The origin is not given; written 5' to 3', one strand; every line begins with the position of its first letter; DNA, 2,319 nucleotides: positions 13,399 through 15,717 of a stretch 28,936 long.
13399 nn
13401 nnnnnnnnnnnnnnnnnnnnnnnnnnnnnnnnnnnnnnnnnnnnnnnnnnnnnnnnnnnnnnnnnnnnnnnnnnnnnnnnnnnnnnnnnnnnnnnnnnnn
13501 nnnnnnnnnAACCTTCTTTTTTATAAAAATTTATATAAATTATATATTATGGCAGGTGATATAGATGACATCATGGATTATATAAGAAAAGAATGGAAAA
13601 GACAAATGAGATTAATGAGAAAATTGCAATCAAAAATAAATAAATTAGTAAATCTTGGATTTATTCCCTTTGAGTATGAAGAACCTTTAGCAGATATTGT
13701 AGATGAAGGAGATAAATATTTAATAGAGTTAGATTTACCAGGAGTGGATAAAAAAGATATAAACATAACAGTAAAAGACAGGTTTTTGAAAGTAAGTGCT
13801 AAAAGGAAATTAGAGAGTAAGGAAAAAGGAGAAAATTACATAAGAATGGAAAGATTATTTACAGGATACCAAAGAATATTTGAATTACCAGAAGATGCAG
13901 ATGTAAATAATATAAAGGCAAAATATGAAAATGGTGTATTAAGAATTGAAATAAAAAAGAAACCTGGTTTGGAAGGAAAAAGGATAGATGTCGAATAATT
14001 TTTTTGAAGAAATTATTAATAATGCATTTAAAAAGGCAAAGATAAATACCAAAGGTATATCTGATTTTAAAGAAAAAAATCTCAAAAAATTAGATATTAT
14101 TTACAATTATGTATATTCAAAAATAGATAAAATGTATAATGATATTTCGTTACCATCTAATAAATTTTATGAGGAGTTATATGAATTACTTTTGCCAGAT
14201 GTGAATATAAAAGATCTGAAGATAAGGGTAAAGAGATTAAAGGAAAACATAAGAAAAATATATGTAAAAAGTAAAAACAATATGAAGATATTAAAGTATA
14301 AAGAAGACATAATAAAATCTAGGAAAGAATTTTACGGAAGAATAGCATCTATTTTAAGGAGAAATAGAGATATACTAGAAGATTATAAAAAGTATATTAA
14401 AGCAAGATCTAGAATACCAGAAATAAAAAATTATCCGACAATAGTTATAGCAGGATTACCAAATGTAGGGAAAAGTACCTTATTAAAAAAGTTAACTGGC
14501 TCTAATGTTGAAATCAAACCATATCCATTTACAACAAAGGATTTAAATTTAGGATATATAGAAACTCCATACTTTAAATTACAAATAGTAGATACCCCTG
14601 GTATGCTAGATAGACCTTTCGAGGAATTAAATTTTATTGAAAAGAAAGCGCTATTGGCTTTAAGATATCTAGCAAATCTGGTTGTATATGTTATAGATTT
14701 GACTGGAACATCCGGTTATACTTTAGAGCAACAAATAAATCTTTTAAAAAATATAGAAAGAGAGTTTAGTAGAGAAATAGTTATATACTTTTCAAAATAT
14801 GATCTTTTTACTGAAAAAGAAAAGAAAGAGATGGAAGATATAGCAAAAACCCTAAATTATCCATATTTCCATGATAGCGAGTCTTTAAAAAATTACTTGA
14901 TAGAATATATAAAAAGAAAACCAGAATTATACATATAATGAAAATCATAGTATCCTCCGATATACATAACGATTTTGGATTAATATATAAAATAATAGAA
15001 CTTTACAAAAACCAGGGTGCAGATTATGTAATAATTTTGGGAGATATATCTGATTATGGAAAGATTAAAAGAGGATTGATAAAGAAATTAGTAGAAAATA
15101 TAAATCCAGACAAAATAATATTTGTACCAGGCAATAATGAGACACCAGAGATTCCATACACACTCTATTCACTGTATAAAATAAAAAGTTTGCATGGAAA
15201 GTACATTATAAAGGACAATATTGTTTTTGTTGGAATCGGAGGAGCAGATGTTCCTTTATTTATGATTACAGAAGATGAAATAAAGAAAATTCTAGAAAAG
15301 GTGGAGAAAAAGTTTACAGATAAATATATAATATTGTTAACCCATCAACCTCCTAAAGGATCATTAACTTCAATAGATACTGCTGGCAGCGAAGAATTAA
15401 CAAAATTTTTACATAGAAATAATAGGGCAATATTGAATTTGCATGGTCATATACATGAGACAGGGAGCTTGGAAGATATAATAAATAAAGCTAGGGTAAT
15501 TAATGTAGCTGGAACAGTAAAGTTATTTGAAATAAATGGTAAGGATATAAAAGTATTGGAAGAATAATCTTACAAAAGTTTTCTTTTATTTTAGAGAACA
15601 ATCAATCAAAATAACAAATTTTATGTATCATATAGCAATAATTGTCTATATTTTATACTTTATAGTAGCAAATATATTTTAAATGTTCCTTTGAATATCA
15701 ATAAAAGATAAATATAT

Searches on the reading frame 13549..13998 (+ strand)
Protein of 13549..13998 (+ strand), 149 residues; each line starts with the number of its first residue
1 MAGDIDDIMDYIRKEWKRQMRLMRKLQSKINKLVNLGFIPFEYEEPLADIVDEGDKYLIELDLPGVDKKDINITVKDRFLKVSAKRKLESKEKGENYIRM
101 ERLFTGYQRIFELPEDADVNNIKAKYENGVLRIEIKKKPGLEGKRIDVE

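Call 7: search_protein_families(library=pfam, proteins=[window:13549-13998:+], max_evalue=0.01)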
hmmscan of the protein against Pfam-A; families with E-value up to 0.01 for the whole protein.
window:13549-13998:+ (149 aa): 2 families
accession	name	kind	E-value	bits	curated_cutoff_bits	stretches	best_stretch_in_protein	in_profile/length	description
PF00011.27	HSP20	-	2e-23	82.9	20.8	1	49-148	1-101/102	Hsp20/alpha crystallin family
PF17886.7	ArsA_HSP20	-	1.9e-07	31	22.5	1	54-134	1-62/63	HSP20-like domain found in ArsA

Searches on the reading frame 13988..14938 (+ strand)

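Call 7: search_protein_families(library=pfam, proteins=[window:13988-14938:+], max_evalue=0.01)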
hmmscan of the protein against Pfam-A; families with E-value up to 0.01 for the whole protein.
window:13988-14938:+ (316 aa): 12 families
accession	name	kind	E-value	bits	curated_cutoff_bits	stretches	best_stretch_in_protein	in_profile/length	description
PF01926.29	MMR_HSR1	-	1.9e-21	76.7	21.9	1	151-268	1-111/113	50S ribosome-binding GTPase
PF06858.20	NOG1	-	2.9e-19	69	27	1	217-272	2-58/58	Nucleolar GTP-binding protein 1 (NOG1)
PF02421.24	FeoB_N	-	6.5e-13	48.9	27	1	151-292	2-137/156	Ferrous iron transport protein B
PF03193.22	RsgA_GTPase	-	1.1e-07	32.2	30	0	96-206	53-168/174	RsgA GTPase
PF09439.16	SRPRB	-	8.9e-05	22.4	25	1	148-283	2-131/178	Signal recognition particle receptor beta subunit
PF00071.28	Ras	-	0.00053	20.1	21.6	1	152-299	2-144/162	Ras family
PF00025.27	Arf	-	0.00062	19.7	22.3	1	151-285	16-139/174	ADP-ribosylation factor family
PF00009.33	GTP_EFTU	-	0.00069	19.7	26.5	0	184-289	57-150/188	Elongation factor Tu GTP binding domain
PF04548.22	AIG1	-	0.0012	18.7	27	1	152-307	3-153/212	AIG1 family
PF02492.25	cobW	-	0.0013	18.8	20.7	0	200-290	88-173/180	CobW/HypB/UreG, nucleotide-binding domain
PF17835.6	NOG1_N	-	0.0014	19.2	22.9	1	6-146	14-159/160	NOG1 N-terminal helical domain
PF00350.29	Dynamin_N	-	0.0052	17.3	27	0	152-194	1-44/168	Dynamin family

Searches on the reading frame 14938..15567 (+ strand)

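Call 7: search_protein_families(library=pfam, proteins=[window:14938-15567:+], max_evalue=0.01)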
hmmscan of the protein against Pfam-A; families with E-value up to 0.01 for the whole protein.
window:14938-15567:+ (209 aa): 3 families
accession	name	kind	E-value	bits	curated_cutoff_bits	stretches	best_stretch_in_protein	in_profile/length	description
PF00149.33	Metallophos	-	4.8e-19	70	21.5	1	1-174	1-190/191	Calcineurin-like phosphoesterase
PF12850.12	Metallophos_2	-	4.8e-10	40.1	27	1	1-189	1-131/154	Calcineurin-like phosphoesterase superfamily domain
PF14582.11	Metallophos_3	-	1e-05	25.5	28.2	0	2-38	7-43/259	Metallophosphoesterase, calcineurin superfamily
